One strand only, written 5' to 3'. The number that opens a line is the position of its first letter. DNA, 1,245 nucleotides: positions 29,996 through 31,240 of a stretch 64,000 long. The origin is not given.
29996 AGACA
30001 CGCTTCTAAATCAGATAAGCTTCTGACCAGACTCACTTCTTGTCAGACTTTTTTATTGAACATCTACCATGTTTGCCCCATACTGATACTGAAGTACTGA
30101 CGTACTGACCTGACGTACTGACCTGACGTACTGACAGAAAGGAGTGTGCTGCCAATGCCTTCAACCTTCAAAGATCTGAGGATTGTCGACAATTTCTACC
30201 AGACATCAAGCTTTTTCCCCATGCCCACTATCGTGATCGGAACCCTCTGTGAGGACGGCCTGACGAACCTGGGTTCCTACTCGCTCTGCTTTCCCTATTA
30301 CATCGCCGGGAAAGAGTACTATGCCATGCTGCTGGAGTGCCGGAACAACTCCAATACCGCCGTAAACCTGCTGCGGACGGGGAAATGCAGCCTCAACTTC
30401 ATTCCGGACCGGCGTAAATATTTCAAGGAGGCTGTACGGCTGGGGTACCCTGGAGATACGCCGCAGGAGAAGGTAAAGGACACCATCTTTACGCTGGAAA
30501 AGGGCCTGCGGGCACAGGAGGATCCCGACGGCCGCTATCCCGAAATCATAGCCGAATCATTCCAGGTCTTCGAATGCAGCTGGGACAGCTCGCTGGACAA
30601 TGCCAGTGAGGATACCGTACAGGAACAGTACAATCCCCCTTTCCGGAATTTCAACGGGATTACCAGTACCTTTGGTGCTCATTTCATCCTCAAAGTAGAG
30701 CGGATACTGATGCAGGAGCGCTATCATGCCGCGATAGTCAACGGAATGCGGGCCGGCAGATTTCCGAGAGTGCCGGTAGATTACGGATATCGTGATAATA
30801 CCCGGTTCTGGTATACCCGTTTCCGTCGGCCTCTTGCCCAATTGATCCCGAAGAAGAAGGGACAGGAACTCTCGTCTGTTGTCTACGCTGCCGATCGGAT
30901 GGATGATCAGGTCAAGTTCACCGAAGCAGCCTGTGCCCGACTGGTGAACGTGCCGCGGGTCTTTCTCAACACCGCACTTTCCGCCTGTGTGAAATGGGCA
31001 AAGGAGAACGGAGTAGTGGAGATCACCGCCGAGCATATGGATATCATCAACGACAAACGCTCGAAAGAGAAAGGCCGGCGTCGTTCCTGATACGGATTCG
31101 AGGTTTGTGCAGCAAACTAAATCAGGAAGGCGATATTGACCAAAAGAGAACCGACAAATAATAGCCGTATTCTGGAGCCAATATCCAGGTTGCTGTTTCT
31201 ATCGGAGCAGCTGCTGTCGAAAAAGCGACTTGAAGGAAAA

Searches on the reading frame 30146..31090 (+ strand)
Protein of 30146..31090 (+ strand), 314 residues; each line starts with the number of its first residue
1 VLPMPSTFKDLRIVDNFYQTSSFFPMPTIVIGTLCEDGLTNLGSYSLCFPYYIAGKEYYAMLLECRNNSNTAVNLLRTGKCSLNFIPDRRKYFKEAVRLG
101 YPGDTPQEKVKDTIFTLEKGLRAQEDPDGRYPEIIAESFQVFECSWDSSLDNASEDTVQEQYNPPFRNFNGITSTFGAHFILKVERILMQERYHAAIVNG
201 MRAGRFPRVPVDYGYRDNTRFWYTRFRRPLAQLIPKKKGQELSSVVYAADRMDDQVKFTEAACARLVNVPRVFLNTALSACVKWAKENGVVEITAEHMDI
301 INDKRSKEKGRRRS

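Call 16: find_encoding_contigs(protein=window:30146-31090:+, flank=10000, max_places=10)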
Protein window:30146-31090:+ (314 aa): no gene with exactly this product is on record in the collection.

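Call 19: search_protein_families(library=pfam, proteins=[window:30146-31090:+], max_evalue=0.01)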
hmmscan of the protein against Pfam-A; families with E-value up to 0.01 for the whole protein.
window:30146-31090:+ (314 aa): 1 family
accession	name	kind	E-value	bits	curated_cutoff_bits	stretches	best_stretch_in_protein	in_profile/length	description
PF04289.18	DUF447_N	-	0.00092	19.6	24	0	68-98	34-64/114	Protein of unknown function (DUF447) N-terminal domain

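Call 55: find_homologous_proteins(query=window:30146-31090:+)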
Query window:30146-31090:+ (314 aa): 7924 proteins with E <= 0.001 among 8000 candidates; the best 120 are listed.
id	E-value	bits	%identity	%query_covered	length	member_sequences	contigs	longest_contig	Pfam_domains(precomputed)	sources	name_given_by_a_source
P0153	7.8e-207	703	98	98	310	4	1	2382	-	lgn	-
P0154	7.6e-163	559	78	98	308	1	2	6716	-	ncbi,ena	-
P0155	8.0e-162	556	76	98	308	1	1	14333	-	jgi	jgi:flavin reductase (DIM6/NTAB) family NADH-FMN oxidoreductase RutF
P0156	5.0e-154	530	73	98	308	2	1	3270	-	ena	-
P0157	7.1e-154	530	72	98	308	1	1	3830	-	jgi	jgi:flavin reductase (DIM6/NTAB) family NADH-FMN oxidoreductase RutF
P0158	6.5e-145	500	70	96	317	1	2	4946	PF04289.19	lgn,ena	-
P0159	1.1e-144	499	69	97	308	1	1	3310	-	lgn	-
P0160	1.3e-144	499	70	96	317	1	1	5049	PF04289.19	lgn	-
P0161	2.4e-144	498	70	96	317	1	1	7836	PF04289.19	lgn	-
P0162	3.7e-144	498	68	98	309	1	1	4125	-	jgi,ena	-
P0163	3.7e-144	498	69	96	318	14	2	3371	PF04289.19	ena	-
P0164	9.2e-144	496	69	97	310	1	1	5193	PF04289.19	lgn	-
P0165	1.1e-143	496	70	97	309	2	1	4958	-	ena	-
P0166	2.7e-143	495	69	98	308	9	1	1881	-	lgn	-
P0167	6.4e-143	494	68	98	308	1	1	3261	-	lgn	-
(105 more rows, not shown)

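Call 56: find_encoding_contigs(protein=P0155, flank=10000, max_places=4)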
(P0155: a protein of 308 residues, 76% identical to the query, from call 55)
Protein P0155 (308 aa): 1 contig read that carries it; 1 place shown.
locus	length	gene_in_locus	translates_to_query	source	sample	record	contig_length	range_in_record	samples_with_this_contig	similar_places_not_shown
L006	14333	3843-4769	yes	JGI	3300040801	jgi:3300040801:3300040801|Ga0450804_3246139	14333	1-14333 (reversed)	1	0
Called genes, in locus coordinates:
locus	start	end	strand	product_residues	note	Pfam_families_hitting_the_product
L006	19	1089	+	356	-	PF00270:DEAD, PF00271:Helicase_C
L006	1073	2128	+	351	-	PF00487:FA_desaturase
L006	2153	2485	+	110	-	-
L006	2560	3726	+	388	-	PF13173:AAA_14, PF13635:DUF4143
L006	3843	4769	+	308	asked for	-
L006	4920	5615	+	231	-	PF00300:His_Phos_1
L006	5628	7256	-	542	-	PF00528:BPD_transp_1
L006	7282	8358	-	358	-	PF02463:SMC_N (faint), PF00005:ABC_tran, PF13304:AAA_21 (faint), PF08402:TOBE_2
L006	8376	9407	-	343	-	PF01547:SBP_bac_1, PF13531:SBP_bac_11, PF13416:SBP_bac_8, PF13343:SBP_bac_6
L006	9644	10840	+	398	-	PF10699:HAP2-GCS1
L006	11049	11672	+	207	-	-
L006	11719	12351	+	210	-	-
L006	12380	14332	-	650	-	?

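Call 57: find_encoding_contigs(protein=P0154, flank=10000, max_places=4)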
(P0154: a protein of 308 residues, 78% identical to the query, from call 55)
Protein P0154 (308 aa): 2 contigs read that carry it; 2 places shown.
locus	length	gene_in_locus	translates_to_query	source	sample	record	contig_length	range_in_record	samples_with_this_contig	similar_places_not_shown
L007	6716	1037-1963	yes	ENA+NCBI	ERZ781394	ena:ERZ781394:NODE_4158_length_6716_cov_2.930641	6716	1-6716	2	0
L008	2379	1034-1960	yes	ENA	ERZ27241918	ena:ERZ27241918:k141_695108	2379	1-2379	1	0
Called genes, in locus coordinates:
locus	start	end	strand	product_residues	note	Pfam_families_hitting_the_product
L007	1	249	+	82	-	?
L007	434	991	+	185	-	PF00440:TetR_N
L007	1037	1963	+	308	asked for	-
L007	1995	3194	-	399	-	PF02746:MR_MLE_N, PF13378:MR_MLE_C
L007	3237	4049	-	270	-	PF00106:adh_short, PF08659:KR, PF13561:adh_short_C2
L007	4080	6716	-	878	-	?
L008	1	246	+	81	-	?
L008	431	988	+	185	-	PF00440:TetR_N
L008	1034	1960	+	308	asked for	-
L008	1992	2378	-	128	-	?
